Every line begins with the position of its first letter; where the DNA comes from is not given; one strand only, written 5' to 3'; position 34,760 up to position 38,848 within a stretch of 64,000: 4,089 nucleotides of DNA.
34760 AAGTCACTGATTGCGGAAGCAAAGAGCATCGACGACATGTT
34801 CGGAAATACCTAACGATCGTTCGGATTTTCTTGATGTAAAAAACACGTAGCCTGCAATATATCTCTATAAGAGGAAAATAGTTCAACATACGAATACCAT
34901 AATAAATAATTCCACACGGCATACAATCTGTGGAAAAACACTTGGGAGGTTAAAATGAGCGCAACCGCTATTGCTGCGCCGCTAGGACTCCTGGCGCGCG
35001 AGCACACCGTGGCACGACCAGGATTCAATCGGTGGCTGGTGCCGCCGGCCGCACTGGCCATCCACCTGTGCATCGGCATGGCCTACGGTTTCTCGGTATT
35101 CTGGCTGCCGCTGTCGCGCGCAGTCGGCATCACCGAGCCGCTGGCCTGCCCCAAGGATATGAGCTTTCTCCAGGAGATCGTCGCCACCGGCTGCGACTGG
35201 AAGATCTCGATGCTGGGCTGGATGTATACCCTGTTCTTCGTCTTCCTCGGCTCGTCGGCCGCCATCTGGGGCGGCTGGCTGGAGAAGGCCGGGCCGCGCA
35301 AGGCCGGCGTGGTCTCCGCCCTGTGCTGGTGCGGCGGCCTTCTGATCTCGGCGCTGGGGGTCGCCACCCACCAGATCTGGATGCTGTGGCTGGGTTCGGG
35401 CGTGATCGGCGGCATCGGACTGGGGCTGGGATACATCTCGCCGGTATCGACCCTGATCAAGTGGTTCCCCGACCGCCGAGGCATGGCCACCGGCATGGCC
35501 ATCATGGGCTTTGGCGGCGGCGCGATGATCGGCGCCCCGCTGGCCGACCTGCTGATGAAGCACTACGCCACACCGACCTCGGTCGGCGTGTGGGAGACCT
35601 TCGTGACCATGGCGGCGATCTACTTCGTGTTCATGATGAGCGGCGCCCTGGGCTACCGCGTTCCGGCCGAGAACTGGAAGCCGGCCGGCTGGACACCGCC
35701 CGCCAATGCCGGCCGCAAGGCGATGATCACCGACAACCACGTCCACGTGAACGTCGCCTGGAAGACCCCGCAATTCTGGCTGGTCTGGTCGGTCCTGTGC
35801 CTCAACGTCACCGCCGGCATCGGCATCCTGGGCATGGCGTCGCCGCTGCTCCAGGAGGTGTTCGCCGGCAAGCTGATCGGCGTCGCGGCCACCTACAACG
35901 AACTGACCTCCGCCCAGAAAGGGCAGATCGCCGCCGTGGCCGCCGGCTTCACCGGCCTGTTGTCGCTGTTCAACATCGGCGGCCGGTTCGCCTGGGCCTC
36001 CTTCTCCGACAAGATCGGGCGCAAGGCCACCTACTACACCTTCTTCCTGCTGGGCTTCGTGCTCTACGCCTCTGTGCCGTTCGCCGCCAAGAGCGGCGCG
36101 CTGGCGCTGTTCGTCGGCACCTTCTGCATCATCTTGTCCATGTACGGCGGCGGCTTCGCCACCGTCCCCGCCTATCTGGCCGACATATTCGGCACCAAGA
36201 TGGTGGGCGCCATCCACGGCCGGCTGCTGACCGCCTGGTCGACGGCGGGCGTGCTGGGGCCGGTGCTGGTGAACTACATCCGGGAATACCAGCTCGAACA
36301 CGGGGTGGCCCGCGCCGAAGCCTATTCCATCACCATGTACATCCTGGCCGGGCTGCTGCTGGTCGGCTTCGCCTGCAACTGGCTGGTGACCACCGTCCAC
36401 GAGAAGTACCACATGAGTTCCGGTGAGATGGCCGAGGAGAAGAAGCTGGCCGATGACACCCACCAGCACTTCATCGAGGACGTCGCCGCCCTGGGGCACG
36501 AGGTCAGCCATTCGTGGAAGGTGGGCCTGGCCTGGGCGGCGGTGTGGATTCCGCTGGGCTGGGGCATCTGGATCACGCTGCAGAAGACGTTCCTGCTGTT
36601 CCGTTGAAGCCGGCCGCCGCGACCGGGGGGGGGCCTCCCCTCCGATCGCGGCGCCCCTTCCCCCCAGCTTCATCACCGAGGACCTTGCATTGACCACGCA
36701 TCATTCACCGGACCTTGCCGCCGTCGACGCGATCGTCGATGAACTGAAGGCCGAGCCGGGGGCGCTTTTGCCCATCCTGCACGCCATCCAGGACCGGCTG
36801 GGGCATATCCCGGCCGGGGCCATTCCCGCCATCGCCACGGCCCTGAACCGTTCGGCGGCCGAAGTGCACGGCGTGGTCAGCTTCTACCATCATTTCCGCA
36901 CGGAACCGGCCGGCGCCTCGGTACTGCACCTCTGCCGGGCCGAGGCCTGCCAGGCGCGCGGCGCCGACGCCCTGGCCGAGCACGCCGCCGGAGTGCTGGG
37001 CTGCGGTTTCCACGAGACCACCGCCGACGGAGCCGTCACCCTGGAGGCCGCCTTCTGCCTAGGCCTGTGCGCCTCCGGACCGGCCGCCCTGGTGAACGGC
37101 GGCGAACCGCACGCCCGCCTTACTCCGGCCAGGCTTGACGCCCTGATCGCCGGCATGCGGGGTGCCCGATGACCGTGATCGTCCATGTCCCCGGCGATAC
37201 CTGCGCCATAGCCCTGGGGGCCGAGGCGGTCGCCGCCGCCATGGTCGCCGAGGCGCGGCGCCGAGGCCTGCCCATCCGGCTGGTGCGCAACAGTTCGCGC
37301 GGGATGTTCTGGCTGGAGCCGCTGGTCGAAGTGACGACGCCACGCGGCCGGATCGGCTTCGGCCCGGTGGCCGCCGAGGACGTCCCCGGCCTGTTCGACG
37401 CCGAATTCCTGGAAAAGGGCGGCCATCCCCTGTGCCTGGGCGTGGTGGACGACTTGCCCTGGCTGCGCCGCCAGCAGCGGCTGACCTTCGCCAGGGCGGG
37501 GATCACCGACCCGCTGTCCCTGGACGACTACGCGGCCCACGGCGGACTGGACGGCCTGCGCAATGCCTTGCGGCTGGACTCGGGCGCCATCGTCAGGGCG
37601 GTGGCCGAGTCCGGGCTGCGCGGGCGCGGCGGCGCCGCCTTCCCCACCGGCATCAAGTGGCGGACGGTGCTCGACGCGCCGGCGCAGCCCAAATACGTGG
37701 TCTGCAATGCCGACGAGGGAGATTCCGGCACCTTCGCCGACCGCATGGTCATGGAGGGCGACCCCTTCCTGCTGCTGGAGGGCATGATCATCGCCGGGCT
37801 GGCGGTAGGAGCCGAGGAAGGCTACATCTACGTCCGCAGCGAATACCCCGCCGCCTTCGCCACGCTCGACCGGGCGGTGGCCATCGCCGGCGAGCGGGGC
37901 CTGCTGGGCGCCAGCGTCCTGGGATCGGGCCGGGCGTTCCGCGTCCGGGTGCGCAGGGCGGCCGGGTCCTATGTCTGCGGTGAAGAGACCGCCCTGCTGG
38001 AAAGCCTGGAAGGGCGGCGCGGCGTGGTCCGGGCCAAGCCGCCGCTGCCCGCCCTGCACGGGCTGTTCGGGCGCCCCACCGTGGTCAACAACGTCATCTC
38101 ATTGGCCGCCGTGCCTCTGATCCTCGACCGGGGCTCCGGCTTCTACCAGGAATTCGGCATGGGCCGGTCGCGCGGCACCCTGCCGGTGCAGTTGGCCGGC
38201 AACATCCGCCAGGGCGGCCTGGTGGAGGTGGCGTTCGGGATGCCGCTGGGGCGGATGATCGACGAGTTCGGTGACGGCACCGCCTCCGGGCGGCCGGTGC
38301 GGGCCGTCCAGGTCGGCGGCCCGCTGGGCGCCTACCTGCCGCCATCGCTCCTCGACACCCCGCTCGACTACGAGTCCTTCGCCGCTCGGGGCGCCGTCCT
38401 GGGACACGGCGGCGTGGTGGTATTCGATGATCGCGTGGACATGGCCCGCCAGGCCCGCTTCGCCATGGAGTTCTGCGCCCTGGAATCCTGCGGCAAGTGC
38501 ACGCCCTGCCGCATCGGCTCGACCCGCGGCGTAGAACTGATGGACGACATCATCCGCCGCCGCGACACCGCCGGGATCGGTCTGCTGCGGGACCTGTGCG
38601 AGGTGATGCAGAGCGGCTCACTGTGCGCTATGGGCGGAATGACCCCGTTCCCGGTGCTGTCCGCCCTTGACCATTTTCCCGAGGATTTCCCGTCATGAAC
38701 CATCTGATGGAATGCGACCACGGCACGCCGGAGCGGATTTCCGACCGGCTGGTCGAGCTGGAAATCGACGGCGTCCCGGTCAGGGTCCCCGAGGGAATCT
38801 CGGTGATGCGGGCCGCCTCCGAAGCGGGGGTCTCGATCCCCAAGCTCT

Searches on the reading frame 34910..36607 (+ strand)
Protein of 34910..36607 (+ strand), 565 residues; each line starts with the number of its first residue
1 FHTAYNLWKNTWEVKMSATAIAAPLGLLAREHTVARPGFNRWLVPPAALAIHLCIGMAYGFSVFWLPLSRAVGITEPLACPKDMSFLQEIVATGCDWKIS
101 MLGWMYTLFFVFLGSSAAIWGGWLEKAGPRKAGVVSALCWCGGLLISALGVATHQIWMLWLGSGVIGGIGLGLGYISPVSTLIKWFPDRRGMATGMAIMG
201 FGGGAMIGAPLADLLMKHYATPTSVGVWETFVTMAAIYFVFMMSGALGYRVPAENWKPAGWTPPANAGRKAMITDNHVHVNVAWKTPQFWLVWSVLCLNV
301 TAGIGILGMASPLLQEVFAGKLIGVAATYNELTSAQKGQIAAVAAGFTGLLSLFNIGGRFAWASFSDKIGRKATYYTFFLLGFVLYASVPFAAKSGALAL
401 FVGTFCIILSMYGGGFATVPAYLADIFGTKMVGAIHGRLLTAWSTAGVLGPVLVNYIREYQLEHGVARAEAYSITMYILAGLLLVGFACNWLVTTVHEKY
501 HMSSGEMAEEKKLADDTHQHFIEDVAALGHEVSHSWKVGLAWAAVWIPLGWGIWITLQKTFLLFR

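Call 12: search_protein_families(library=pfam, proteins=[window:34910-36607:+], max_evalue=0.001)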
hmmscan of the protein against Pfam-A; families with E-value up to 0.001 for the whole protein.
window:34910-36607:+ (565 aa): 1 family
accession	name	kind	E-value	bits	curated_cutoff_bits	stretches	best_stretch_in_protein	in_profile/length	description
PF07690.21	MFS_1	-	9.4e-35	120.6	33.4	2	53-451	6-347/347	Major Facilitator Superfamily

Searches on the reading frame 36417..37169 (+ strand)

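Call 61: search_protein_families(library=pfam, proteins=[window:36417-37169:+], max_evalue=0.01)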
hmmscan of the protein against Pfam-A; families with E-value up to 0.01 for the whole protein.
window:36417-37169:+ (251 aa): 1 family
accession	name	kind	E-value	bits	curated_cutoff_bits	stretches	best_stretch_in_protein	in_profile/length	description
PF01257.25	2Fe-2S_thioredx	-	3.8e-38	131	24.8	1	104-247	2-144/145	Thioredoxin-like [2Fe-2S] ferredoxin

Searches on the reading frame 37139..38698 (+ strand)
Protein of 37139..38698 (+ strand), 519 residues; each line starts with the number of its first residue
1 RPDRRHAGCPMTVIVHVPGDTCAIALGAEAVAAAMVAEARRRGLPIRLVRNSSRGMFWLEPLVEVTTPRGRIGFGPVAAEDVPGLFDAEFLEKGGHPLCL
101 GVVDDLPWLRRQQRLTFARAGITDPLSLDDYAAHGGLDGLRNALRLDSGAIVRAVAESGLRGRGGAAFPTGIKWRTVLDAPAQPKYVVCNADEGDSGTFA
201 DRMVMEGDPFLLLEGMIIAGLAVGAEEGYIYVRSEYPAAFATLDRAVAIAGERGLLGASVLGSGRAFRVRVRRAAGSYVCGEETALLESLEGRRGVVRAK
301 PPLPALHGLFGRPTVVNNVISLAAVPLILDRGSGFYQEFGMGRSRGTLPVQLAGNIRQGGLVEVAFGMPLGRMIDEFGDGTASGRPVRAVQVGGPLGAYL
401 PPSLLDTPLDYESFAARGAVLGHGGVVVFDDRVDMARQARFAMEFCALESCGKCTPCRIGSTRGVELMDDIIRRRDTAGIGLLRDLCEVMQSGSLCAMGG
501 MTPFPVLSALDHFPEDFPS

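Call 12: search_protein_families(library=pfam, proteins=[window:37139-38698:+], max_evalue=0.001)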
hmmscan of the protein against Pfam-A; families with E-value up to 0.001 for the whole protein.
window:37139-38698:+ (519 aa): 2 families
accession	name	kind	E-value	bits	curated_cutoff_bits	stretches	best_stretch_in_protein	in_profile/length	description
PF01512.22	Complex1_51K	-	6.4e-44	149.9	31.2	1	155-326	1-149/150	Nuo51 FMN-binding domain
PF10589.14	NADH_4Fe-4S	-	8.9e-26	90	23.5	1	438-517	2-82/85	NADH-ubiquinone oxidoreductase-F iron-sulfur binding region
